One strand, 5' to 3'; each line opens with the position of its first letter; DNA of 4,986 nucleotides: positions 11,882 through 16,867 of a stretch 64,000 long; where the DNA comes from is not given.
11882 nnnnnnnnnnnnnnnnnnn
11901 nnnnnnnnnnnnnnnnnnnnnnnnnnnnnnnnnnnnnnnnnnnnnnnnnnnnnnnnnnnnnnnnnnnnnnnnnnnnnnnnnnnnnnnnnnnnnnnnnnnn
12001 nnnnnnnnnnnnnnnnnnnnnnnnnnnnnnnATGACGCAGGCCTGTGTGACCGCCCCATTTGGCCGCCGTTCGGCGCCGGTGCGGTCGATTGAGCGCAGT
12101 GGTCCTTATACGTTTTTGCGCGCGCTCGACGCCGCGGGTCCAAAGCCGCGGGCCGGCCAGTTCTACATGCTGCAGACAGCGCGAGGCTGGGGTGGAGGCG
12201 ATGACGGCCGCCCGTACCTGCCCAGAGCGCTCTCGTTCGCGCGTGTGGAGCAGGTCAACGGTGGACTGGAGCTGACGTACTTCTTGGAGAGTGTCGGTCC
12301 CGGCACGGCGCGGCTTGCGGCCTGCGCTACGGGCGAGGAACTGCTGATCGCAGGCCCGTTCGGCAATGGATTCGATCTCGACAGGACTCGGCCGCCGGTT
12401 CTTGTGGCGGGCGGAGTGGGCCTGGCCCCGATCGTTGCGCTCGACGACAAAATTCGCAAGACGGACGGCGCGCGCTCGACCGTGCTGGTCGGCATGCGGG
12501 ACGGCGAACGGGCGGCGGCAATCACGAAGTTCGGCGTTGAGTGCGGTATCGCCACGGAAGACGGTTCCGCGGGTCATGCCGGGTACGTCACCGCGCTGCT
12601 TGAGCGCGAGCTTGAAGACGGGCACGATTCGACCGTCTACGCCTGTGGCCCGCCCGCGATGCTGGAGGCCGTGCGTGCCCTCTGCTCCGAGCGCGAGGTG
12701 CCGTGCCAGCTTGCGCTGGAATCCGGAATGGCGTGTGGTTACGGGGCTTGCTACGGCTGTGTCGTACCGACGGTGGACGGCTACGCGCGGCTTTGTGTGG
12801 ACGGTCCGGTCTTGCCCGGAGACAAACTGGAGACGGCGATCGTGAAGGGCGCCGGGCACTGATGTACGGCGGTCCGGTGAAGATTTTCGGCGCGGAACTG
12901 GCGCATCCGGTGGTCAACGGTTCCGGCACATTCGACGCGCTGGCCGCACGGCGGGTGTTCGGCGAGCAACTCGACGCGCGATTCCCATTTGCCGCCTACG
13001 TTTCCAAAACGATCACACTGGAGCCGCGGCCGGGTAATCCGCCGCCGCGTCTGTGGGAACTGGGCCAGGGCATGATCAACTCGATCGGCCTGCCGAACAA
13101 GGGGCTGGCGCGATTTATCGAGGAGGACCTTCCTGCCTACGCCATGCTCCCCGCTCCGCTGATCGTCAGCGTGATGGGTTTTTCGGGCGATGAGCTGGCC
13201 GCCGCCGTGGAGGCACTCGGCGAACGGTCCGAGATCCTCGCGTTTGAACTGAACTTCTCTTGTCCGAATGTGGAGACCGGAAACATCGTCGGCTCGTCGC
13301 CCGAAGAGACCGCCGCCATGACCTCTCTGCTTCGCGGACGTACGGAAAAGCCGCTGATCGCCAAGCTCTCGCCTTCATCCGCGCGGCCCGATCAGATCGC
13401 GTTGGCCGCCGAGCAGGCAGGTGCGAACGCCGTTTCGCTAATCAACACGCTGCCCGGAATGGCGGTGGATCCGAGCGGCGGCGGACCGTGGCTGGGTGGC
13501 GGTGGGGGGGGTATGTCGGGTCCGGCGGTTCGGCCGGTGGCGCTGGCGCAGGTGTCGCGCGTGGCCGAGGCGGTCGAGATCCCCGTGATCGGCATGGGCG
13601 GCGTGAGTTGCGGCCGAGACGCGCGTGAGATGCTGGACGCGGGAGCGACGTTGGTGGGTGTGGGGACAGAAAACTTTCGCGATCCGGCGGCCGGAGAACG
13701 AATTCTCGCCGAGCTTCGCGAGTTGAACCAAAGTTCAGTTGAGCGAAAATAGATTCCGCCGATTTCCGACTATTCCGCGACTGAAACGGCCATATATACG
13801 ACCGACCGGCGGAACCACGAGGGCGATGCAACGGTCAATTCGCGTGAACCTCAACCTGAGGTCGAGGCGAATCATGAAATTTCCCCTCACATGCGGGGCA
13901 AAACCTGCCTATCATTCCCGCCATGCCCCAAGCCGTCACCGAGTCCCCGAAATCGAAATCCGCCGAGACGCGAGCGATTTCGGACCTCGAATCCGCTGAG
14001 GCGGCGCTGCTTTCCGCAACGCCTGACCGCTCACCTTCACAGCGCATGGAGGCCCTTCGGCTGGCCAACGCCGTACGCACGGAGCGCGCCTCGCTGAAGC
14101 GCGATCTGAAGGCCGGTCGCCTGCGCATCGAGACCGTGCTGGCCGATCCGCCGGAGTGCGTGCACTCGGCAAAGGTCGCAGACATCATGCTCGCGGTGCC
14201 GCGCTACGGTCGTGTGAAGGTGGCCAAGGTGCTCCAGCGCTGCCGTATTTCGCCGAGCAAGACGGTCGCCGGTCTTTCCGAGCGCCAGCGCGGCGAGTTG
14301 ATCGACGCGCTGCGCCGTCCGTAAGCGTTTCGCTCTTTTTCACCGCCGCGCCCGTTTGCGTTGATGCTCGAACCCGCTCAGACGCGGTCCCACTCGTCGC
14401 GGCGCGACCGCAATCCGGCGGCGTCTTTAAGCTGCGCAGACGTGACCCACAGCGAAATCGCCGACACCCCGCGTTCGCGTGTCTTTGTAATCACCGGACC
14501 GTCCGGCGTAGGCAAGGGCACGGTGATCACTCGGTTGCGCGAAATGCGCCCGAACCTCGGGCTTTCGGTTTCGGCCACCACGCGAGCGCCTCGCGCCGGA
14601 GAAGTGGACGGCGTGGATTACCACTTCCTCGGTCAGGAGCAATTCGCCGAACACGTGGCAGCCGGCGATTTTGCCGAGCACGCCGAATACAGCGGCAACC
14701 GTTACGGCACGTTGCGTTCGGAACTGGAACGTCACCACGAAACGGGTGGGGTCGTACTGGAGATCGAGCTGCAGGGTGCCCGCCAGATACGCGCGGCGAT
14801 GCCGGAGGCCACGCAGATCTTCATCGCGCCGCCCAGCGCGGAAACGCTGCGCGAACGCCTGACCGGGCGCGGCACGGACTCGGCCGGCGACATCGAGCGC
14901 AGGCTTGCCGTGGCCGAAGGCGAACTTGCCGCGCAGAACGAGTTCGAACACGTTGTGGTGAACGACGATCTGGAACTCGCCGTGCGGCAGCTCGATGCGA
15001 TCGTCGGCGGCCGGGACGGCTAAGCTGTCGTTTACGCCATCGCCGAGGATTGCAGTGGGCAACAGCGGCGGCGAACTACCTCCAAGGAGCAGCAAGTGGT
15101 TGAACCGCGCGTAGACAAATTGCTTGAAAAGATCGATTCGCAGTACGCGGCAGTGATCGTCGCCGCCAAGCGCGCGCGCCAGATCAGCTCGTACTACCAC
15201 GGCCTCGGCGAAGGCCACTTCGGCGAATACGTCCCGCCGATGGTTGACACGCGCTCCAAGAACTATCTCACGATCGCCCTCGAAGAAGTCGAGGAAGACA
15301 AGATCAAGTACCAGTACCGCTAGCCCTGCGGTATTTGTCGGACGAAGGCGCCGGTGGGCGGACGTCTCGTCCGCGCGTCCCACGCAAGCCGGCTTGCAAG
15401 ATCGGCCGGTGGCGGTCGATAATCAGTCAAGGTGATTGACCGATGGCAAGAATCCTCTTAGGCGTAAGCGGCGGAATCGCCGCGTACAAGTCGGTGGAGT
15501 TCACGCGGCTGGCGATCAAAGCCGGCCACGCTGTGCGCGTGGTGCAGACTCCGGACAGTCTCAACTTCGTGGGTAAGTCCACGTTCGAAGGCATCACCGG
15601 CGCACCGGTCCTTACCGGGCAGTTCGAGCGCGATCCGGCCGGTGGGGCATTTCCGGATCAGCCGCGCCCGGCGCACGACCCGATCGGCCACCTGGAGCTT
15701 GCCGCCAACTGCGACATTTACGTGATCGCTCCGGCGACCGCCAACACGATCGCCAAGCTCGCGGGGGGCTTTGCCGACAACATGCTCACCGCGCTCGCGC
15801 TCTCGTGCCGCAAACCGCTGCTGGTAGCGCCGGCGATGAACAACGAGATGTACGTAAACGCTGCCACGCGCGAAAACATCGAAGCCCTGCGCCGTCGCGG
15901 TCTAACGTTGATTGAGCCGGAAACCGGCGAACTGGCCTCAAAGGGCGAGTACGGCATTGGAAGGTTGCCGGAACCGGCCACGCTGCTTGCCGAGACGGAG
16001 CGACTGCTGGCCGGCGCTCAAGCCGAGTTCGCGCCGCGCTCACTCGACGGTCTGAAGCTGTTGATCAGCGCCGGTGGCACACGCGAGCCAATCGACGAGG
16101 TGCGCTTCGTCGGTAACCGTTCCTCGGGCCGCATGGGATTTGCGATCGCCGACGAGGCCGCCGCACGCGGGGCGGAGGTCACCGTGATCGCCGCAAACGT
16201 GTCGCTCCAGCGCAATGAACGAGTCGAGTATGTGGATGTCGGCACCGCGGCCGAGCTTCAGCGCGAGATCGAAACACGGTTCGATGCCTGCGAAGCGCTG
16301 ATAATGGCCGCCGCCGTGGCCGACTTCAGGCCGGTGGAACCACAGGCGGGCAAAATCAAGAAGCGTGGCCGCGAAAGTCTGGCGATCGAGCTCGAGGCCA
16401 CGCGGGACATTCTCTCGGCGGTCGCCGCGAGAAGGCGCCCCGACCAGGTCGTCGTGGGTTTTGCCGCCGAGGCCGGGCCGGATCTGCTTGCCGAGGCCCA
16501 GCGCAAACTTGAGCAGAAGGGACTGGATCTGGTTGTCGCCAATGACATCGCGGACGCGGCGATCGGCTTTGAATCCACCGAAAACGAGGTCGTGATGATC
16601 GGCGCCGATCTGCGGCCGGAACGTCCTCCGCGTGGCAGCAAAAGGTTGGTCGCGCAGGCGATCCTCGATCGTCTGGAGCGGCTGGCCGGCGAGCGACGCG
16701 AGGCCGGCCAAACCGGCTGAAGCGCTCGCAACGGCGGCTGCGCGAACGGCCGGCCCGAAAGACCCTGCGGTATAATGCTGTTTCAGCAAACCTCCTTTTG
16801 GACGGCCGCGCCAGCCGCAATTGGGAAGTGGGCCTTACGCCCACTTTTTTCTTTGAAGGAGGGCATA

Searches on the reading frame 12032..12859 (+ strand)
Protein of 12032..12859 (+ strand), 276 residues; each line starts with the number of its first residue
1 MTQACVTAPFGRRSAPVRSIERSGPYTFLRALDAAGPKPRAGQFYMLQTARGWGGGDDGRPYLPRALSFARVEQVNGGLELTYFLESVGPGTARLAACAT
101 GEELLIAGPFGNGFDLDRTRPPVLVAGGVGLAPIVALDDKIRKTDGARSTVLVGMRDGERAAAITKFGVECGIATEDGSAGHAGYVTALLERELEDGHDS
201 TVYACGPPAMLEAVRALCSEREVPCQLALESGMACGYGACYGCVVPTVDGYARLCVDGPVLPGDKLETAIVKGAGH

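Call 58: search_protein_families(library=pfam, max_evalue=1e-8, proteins=[window:12032-12859:+])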
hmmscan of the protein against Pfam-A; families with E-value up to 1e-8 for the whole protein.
window:12032-12859:+ (276 aa): 1 family
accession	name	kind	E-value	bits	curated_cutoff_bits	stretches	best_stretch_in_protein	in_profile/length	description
PF10418.14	DHODB_Fe-S_bind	-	5e-13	49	23.9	1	230-266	1-40/41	Iron-sulfur cluster binding domain of dihydroorotate dehydrogenase B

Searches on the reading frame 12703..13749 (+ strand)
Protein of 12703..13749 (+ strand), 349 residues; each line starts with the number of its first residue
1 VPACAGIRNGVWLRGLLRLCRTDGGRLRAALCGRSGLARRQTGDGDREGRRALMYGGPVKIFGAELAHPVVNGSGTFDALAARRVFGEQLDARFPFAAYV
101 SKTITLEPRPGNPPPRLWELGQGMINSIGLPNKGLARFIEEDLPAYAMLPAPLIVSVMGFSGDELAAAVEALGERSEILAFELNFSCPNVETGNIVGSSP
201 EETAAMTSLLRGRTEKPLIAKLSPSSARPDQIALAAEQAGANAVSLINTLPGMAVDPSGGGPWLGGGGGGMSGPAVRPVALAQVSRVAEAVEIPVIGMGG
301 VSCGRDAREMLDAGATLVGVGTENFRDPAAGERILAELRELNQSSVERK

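Call 59: search_protein_families(library=pfam, max_evalue=1e-8, proteins=[window:12703-13749:+])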
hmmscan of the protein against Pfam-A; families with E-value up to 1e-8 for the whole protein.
window:12703-13749:+ (349 aa): 1 family
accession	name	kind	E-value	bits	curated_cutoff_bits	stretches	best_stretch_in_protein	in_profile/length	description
PF01180.27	DHO_dh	-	1e-56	192.7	27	1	59-340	4-289/291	Dihydroorotate dehydrogenase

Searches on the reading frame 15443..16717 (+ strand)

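Call 59: search_protein_families(library=pfam, max_evalue=1e-8, proteins=[window:15443-16717:+])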
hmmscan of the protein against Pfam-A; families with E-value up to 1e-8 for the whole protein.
window:15443-16717:+ (425 aa): 2 families
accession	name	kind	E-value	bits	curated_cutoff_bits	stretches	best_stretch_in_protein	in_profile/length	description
PF04127.22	DFP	-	2.6e-65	220.2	22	1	202-386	2-186/186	DNA/pantothenate metabolism flavoprotein C-terminal domain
PF02441.25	Flavoprotein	-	7.7e-27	94.3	22.7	1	3-179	2-152/162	Flavoprotein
